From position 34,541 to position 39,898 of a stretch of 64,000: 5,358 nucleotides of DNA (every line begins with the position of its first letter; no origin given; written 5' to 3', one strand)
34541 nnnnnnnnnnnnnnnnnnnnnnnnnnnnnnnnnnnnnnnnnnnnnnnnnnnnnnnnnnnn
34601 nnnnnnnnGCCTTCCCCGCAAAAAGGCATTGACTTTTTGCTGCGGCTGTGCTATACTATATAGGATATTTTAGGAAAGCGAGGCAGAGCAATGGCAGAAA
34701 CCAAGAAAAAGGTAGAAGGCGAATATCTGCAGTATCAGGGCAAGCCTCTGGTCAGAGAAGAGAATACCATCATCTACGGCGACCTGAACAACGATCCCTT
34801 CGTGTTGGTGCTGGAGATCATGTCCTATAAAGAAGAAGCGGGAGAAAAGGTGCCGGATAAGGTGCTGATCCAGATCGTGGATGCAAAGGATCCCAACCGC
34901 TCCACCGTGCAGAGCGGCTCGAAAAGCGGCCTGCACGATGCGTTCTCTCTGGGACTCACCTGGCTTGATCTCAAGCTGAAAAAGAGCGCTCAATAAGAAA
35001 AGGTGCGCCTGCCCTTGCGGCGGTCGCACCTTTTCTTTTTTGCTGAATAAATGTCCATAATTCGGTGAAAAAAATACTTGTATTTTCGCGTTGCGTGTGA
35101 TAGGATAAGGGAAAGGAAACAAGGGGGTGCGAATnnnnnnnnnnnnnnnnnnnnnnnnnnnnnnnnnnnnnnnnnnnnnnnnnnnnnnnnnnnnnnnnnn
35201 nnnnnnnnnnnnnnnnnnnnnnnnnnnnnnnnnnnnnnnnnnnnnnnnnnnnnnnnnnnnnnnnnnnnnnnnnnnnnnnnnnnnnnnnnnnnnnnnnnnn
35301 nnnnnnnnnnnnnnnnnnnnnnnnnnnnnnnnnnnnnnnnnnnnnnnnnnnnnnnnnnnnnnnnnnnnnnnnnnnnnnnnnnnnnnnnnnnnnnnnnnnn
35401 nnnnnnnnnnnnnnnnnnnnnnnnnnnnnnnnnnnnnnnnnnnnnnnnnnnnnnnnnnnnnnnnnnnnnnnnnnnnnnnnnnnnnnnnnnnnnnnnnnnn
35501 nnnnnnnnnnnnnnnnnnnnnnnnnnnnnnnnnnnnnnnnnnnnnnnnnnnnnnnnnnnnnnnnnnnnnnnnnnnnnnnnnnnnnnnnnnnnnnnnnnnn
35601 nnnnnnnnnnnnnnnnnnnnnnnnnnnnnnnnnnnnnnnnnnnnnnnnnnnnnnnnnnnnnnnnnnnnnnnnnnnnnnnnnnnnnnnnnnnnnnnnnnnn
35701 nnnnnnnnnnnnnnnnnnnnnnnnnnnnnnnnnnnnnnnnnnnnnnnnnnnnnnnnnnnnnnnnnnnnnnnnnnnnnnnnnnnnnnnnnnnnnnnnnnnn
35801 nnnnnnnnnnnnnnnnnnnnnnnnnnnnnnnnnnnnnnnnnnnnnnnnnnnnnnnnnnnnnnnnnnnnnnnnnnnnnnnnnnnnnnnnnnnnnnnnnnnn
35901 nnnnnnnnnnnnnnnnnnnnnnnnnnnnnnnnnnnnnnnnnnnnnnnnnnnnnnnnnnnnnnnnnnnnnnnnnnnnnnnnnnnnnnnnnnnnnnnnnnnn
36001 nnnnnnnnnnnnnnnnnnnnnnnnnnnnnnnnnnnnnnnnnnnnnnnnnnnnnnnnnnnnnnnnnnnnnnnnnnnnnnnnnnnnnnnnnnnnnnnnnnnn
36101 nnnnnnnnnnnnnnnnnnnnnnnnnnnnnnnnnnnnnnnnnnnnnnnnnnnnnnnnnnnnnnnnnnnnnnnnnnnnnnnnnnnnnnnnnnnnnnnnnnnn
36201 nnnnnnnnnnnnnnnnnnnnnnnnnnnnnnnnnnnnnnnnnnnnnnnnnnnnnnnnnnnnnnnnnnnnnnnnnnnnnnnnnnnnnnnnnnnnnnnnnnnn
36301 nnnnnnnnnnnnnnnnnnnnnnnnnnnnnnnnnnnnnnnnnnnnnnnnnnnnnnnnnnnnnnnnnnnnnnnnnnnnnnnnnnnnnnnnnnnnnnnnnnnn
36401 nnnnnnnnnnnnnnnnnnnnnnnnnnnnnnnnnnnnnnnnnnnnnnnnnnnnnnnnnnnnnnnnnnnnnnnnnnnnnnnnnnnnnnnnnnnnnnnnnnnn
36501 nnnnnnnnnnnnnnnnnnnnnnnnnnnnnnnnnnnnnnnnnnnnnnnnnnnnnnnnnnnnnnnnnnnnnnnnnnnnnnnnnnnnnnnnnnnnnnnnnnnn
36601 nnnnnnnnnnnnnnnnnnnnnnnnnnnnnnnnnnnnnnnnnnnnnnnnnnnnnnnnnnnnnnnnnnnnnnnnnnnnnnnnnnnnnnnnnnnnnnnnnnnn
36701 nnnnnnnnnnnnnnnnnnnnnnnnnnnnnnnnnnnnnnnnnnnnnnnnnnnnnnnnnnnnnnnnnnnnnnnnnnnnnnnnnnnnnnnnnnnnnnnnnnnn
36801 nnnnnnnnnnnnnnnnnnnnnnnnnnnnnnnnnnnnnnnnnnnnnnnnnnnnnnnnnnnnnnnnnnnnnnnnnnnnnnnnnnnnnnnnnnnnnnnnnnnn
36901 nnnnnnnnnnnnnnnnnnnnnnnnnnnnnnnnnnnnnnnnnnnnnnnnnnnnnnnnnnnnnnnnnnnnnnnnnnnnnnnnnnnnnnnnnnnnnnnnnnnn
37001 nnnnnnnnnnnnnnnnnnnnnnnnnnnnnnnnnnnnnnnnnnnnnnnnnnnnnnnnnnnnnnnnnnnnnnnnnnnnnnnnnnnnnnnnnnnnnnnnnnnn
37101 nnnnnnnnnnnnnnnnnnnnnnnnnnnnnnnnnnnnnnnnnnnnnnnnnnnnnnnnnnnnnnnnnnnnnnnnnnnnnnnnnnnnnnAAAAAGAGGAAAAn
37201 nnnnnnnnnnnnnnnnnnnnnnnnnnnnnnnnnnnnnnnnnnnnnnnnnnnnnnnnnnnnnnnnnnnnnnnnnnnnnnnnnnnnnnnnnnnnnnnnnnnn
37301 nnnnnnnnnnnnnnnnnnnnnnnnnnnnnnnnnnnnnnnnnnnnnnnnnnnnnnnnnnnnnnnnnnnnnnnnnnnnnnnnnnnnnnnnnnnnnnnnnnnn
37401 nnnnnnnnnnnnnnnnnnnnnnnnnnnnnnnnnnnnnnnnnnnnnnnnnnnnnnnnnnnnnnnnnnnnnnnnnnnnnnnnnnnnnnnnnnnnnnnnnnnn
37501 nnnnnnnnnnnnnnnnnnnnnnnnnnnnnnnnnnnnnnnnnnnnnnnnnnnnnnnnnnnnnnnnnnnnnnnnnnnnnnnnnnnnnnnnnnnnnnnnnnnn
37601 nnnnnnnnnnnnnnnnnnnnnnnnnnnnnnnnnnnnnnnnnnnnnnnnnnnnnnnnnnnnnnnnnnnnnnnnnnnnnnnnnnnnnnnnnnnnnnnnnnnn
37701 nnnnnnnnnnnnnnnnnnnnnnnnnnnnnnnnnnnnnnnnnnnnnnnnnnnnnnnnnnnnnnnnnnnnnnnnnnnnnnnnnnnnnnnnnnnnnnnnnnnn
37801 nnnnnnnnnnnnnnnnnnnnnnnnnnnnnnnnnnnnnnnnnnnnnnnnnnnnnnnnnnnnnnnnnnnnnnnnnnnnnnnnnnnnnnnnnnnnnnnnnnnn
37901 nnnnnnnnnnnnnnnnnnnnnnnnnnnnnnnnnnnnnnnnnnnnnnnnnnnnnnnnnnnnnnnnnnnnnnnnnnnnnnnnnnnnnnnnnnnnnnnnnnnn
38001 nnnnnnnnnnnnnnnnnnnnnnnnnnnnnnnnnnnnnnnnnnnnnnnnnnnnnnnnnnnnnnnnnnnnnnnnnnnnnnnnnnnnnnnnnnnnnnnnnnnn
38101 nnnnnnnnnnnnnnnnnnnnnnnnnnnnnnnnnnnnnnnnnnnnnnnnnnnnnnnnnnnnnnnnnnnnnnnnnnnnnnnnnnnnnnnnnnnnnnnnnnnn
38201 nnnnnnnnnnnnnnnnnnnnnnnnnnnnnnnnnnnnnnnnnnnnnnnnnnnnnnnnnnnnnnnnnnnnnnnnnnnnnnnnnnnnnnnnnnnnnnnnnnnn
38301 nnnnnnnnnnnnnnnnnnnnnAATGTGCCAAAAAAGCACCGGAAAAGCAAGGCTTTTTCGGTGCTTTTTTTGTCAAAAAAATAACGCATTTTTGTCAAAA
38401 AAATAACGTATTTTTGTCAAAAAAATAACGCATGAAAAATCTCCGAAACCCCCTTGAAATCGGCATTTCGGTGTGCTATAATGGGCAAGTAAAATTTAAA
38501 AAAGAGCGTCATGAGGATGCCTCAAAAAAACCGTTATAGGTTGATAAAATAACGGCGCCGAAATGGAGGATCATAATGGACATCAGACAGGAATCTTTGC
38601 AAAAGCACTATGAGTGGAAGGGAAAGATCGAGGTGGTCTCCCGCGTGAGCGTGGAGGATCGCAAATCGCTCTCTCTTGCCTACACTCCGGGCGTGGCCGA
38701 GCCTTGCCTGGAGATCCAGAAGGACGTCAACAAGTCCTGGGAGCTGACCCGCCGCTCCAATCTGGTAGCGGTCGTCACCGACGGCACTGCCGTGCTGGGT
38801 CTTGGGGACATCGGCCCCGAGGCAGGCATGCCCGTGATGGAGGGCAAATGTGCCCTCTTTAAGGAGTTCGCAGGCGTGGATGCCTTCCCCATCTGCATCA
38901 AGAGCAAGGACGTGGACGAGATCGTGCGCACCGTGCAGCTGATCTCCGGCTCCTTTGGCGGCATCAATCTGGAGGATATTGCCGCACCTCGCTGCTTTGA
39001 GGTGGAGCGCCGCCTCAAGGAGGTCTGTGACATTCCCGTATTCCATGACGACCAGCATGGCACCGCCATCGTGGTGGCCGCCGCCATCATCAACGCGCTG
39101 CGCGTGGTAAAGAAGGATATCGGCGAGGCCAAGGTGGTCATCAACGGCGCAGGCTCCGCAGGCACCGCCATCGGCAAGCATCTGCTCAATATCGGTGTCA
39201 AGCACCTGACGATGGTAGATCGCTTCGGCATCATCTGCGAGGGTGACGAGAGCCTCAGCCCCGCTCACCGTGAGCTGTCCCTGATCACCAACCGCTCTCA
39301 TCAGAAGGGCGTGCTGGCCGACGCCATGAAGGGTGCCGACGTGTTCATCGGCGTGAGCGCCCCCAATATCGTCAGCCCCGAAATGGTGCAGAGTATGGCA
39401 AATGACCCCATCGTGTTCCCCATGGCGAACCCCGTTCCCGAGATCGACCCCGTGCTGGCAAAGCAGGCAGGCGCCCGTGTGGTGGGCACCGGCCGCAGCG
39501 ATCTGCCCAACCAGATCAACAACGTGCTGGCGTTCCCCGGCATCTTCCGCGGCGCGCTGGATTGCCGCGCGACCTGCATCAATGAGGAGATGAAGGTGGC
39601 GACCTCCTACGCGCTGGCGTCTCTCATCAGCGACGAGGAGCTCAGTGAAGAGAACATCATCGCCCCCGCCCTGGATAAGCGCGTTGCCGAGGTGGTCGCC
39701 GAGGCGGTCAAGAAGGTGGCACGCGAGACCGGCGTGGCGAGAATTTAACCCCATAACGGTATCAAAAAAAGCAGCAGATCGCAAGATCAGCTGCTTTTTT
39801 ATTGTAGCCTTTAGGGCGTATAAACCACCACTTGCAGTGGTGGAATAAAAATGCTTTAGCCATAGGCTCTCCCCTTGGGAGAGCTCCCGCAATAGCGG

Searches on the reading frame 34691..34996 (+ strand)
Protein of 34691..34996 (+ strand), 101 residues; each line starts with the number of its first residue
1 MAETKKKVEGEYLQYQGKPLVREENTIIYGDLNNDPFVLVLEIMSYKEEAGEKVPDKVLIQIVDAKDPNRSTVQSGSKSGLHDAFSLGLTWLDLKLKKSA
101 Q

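Call 3: search_protein_families(library=pfam, proteins=[window:34691-34996:+])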
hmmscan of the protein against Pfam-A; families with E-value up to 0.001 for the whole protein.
window:34691-34996:+ (101 aa): 0 families

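Call 51: search_protein_families(library=pfam, proteins=[window:34691-34996:+], max_evalue=5)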
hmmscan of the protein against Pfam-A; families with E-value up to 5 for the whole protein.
window:34691-34996:+ (101 aa): 0 families

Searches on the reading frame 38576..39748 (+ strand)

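Call 38: search_protein_families(library=pfam, proteins=[window:38576-39748:+])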
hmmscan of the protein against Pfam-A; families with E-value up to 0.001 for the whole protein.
window:38576-39748:+ (390 aa): 5 families
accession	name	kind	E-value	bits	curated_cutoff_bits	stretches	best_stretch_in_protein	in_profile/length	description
PF00390.24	malic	-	1e-31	110.6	23.1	1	16-148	2-182/182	Malic enzyme, N-terminal domain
PF03949.21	Malic_M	-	2.4e-24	86.5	23.5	1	162-382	3-257/258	Malic enzyme, NAD binding domain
PF00899.27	ThiF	-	0.00013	21.6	28.1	1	180-216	16-52/238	ThiF family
PF00208.27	ELFV_dehydrog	-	0.00016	21.9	23.4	1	159-226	6-74/241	Glutamate/Leucine/Phenylalanine/Valine dehydrogenase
PF01262.27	AlaDh_PNT_C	-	0.00098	19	23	0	182-281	26-126/214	Alanine dehydrogenase/PNT, C-terminal domain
